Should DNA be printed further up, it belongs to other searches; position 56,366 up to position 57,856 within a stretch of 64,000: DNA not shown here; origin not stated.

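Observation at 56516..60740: Cyc2-like cytochrome-porin + diheme cytochrome c + cupredoxin operon next to heme O synthase: candidate outer-membrane electron-uptake (Fe(II)-oxidation-type) module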

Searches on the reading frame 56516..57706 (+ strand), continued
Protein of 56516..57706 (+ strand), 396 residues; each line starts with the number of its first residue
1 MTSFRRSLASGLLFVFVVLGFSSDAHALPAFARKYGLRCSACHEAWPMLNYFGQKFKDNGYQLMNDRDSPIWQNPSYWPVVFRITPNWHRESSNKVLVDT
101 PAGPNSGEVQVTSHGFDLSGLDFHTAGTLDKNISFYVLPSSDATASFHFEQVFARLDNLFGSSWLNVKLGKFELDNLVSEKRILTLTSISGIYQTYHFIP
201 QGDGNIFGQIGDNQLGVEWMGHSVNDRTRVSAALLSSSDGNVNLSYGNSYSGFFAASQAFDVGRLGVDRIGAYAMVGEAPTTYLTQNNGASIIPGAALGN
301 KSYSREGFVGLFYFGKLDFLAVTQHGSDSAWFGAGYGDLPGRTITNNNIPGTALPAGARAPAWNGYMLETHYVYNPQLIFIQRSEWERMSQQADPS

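Call 40: fold_search(model_id=the predicted structure, library=pdb)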
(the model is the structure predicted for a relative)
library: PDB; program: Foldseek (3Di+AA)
matches with E <= 10: 1000; with E <= 0.001: 224
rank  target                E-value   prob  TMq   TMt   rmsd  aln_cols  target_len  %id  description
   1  2o4v_A                2.5e-10  1.00  0.55  0.60   8.3       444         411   12  An arginine ladder in OprP mediates phosphate specific transfer across the outer membrane (released 2006-12-26)
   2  8wv0_B                3.6e-10  1.00  0.46  0.59   7.3       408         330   13  Outer membrane porin of Burkholderia pseudomallei (BpsOmp38) (released 2024-10-30)
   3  8wv0_A                5.8e-10  1.00  0.47  0.62   7.0       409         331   12  Outer membrane porin of Burkholderia pseudomallei (BpsOmp38) (released 2024-10-30)
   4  2fgq                  9.8e-10  1.00  0.43  0.57   8.7       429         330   10  High resolution X-ray structure of Omp32 in complex with malate (released 2006-01-31)
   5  3a2s_X                1.1e-09  1.00  0.51  0.65   6.9       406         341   10  Crystal Structure of outer membrane protein PorB from Neisseria meningitidis in complex with sucrose (released 2010-04-07)
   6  5mdo_A                1.7e-09  1.00  0.46  0.59   6.7       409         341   12  Crystal structure of in vitro folded Chitoporin VhChip from Vibrio harveyi (crystal form I) (released 2017-12-20)
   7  4aui_A                3.0e-09  1.00  0.49  0.69   6.2       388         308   10  STRUCTURE AND FUNCTION OF THE PORB PORIN FROM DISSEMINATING N. GONORRHOEAE (released 2012-10-10)
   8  2r4p_A                3.2e-09  1.00  0.32  0.34  18.2       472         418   11  Crystal structure of the long-chain fatty acid transporter FadL mutant G212E (released 2008-09-16)
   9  3wi5                  4.6e-09  1.00  0.46  0.63   7.0       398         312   10  Crystal structure of the Loop 7 mutant PorB from Neisseria meningitidis serogroup B (released 2014-01-01)
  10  1e54_A                5.4e-09  1.00  0.43  0.56   8.7       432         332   11  Anion-selective porin from Comamonas acidovorans (released 2001-07-12)
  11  5mdq_A                6.0e-09  1.00  0.48  0.59   6.8       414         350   12  Crystal structure of outer membrane expressed Chitoporin VhChip from Vibrio harveyi (released 2017-12-20)
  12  3dwn_A                7.8e-09  1.00  0.29  0.31  17.5       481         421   11  Crystal structure of the long-chain fatty acid transporter FadL mutant A77E/S100R (released 2008-12-16)
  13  7eqm_A                9.2e-09  1.00  0.46  0.59   6.9       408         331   11  Apo Truncated VhChiP (Delta 1-19) (released 2022-08-10)
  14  2r8a_A                9.2e-09  1.00  0.23  0.28  16.7       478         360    9  Crystal structure of the long-chain fatty acid transporter FadL mutant delta N8 (released 2008-09-23)
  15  4rjw                  1.2e-08  1.00  0.51  0.54   9.1       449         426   11  Crystal structure of Pseudomonas aeruginosa OprO (released 2015-10-21)
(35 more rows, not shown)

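Call 59: search_protein_families(library=pfam, proteins=[L065:13473-14330:+, L065:6080-6991:-, L065:4801-5820:-], max_evalue=0.01)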
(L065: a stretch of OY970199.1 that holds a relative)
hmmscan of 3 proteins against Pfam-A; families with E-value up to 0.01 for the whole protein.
L065:13473-14330:+ (285 aa): 2 families
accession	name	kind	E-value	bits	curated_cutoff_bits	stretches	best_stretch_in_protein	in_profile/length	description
PF01740.26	STAS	-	3.3e-16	59.4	22.6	1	173-276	3-106/106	STAS domain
PF13466.11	STAS_2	-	4.9e-09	36.7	29.2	1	196-263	13-79/80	STAS domain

L065:6080-6991:- (303 aa): 1 family
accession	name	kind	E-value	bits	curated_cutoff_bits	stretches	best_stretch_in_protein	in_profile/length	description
PF01040.23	UbiA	-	1.9e-47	162.1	34.2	1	28-258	2-227/250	UbiA prenyltransferase family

L065:4801-5820:- (339 aa): 4 families
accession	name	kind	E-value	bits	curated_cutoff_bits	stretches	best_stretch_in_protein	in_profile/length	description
PF13620.12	CarboxypepD_reg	-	1.6e-07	32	32.3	1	259-335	28-80/82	Carboxypeptidase regulatory-like domain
PF14686.12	fn3_3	-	6.5e-06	26.3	24.4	1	261-295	27-61/75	Polysaccharide lyase family 4, domain II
PF13715.12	CarbopepD_reg_2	-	0.0023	18.4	32.2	0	255-291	20-56/88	CarboxypepD_reg-like domain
PF22904.2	NOMO1-like_2nd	-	0.0042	17.6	27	1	263-292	38-67/90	BOS complex subunit NOMO1-like, second beta sandwich domain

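Call 71: search_protein_representatives(alignment_id=A1)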
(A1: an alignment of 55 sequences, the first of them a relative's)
Query: 55 sequences, 456 profile positions. Proteins with E-value up to 0.001 (for the whole library): 2791; up to 1e-10: 595; up to 1e-30: 214. The best 150 are listed.
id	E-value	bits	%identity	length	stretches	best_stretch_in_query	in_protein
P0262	6.9e-235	796.5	-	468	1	7-456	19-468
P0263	6.4e-178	608.8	-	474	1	21-456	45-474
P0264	3.0e-159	547.2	-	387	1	3-298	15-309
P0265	3.7e-157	540.3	-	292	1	7-283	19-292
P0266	1.6e-141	488.8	-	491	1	23-456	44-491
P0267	8.7e-138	476.5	-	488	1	9-456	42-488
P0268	2.9e-130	451.7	-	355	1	104-356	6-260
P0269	3.3e-130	451.5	-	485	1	11-456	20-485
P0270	3.6e-129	448.1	-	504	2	21-333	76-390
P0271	2.3e-119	415.8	-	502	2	48-229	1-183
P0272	1.4e-114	400.0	-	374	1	17-336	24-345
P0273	8.0e-101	354.6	-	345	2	244-456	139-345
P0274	2.8e-99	349.6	-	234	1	224-456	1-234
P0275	7.7e-98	344.8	-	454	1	12-285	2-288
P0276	5.3e-91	322.3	-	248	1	220-456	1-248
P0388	1.7e-41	159.1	-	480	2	149-456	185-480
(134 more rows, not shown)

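Call 73: find_encoding_contigs(protein=P0043, flank=10000, max_places=2)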
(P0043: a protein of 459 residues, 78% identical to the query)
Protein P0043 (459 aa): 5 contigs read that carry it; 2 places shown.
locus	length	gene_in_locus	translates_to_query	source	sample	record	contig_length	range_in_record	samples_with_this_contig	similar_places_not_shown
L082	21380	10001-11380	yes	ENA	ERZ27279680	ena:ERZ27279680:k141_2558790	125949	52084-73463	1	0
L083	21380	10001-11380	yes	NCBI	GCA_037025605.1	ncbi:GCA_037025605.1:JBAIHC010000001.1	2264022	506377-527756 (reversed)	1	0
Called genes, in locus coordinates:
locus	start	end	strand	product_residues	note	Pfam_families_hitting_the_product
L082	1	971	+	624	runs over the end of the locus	PF13230:GATase_4 (weak), PF13522:GATase_6, PF13537:GATase_7, PF01380:SIS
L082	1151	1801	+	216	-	PF00970:FAD_binding_6, PF00175:NAD_binding_1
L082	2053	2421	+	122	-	-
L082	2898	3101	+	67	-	-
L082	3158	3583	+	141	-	-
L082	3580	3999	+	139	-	-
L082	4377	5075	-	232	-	-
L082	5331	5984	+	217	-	-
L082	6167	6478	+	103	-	-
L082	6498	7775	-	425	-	-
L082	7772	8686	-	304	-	-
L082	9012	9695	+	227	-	PF00440:TetR_N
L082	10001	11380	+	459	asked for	-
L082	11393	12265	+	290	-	PF13442:Cytochrome_CBB3, PF00034:Cytochrom_C, PF13442:Cytochrome_CBB3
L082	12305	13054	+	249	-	PF13620:CarboxypepD_reg, PF14686:fn3_3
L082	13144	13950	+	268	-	PF00116:COX2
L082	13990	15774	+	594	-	PF00115:COX1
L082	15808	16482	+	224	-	PF00510:COX3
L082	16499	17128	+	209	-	PF00510:COX3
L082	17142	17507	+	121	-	PF03626:COX4_pro (weak)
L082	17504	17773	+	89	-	-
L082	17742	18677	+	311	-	PF01040:UbiA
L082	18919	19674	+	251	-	-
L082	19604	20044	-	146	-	-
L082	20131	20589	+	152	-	-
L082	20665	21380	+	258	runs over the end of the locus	-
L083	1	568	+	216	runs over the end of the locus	PF00970:FAD_binding_6, PF00175:NAD_binding_1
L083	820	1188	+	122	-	-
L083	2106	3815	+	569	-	-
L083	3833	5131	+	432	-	-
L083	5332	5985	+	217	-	-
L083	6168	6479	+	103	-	-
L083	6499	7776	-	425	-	-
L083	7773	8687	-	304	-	-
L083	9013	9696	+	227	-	PF00440:TetR_N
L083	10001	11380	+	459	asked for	-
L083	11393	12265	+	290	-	PF13442:Cytochrome_CBB3, PF00034:Cytochrom_C, PF13442:Cytochrome_CBB3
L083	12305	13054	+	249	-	PF13620:CarboxypepD_reg, PF14686:fn3_3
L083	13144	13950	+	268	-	PF00116:COX2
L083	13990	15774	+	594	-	PF00115:COX1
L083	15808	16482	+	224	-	PF00510:COX3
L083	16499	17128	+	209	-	PF00510:COX3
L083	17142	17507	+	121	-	PF03626:COX4_pro (weak)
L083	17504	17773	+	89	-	-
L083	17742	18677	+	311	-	PF01040:UbiA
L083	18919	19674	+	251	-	-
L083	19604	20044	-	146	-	-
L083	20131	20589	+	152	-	-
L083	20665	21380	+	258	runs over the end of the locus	-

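Call 76: search_solved_structures(query=A1, max_evalue=10, show_alignments=0)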
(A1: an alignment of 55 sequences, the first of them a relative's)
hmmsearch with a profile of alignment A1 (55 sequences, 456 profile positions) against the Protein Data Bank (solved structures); distinct sequences matched with E-value up to 10: 0.

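Call 82: find_homologous_proteins(query=P0388, max_evalue=0.001)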
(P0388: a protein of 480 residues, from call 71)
Query P0388 (480 aa): 22 proteins with E <= 0.001 among 8000 candidates.
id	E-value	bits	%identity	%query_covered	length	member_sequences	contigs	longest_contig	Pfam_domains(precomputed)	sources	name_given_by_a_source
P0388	0.0e+0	1085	100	100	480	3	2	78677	-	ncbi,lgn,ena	-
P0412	2.2e-136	474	51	98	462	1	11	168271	-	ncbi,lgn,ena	-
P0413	3.9e-133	463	49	99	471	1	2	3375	-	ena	-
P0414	1.2e-126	442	47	99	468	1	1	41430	-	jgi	-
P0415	1.4e-125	438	49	98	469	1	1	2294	-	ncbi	-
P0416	7.3e-125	436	44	99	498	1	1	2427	-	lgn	-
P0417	2.3e-120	421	43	96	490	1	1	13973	-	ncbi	-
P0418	2.7e-115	404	42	96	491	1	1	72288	-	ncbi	ncbi:MAG: hypothetical protein ACYDCL_05590 [Myxococcales bacterium]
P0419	4.9e-94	334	41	99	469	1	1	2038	-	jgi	jgi:hypothetical protein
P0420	1.4e-89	319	40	99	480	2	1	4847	-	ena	-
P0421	4.1e-84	301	37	97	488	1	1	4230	-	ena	-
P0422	4.8e-84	301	40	96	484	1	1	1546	-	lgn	-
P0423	4.1e-70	255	35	96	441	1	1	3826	-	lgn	-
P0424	7.9e-48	182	32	96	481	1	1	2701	-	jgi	jgi:hypothetical protein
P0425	2.2e-46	177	35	95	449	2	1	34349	-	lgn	-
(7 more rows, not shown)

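Call 83: find_encoding_contigs(protein=P0412, flank=8000, max_places=1)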
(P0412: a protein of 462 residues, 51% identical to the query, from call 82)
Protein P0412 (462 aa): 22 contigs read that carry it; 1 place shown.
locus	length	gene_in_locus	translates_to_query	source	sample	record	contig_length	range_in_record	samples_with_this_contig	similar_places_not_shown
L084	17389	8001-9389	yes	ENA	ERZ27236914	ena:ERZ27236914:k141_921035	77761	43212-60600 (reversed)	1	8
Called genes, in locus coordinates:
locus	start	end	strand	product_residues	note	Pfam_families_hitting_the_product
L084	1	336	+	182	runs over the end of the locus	-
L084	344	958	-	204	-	PF11303:DUF3105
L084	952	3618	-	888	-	PF09286:Pro-kuma_activ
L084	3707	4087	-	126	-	-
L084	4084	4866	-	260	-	-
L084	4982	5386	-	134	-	PF13115:YtkA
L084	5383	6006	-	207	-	PF13115:YtkA (weak)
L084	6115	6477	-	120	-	-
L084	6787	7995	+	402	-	PF07250:Glyoxal_oxid_N (faint), PF13415:Beta-prop_FBX42 (faint), PF13964:Beta-prop_Calicin (faint), PF24681:Kelch_KLHDC2_KLHL20_DRC7, PF13418:Beta-prop_TYW4 (faint), PF24981:Beta-prop_ATRN-LZTR1 (faint), PF01344:Kelch_1 (faint), PF24681:Kelch_KLHDC2_KLHL20_DRC7 (weak), +1 more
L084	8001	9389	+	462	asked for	-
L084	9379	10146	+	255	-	PF13442:Cytochrome_CBB3, PF00034:Cytochrom_C, PF13442:Cytochrome_CBB3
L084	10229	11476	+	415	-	PF10282:Lactonase (weak)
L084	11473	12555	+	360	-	PF07494:Reg_prop (faint)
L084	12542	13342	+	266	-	-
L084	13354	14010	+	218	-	PF07238:PilZ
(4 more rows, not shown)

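Call 84: find_encoding_contigs(protein=P0418, flank=8000, max_places=1)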
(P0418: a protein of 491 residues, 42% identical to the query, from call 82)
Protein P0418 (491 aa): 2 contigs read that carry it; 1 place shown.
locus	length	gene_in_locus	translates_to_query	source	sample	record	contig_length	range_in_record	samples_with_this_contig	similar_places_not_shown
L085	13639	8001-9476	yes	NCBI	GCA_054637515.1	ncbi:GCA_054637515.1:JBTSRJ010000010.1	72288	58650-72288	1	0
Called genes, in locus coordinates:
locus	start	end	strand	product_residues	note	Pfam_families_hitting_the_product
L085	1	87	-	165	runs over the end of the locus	PF03625:DUF302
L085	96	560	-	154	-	PF14539:DUF4442, PF03061:4HBT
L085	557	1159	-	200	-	PF00440:TetR_N, PF16925:TetR_C_13 (faint)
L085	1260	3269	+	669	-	PF22745:Nlig-Ia, PF01653:DNA_ligase_aden, PF03120:OB_DNA_ligase, PF03119:DNA_ligase_ZBD, PF12826:HHH_2, PF14520:HHH_5, PF00533:BRCT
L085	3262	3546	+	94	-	PF00708:Acylphosphatase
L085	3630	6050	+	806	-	-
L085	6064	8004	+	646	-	PF10282:Lactonase (faint), PF00034:Cytochrom_C (faint), PF13442:Cytochrome_CBB3 (faint), PF21419:RoxA-like_Cyt-c (weak)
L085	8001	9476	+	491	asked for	-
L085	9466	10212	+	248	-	PF00034:Cytochrom_C, PF13442:Cytochrome_CBB3, PF00034:Cytochrom_C, PF13442:Cytochrome_CBB3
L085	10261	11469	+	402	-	-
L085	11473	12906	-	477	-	PF00890:FAD_binding_2 (weak), PF01266:DAO (faint), PF12831:FAD_oxidored (weak), PF13450:NAD_binding_8, PF01593:Amino_oxidase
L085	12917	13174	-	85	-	-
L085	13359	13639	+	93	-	?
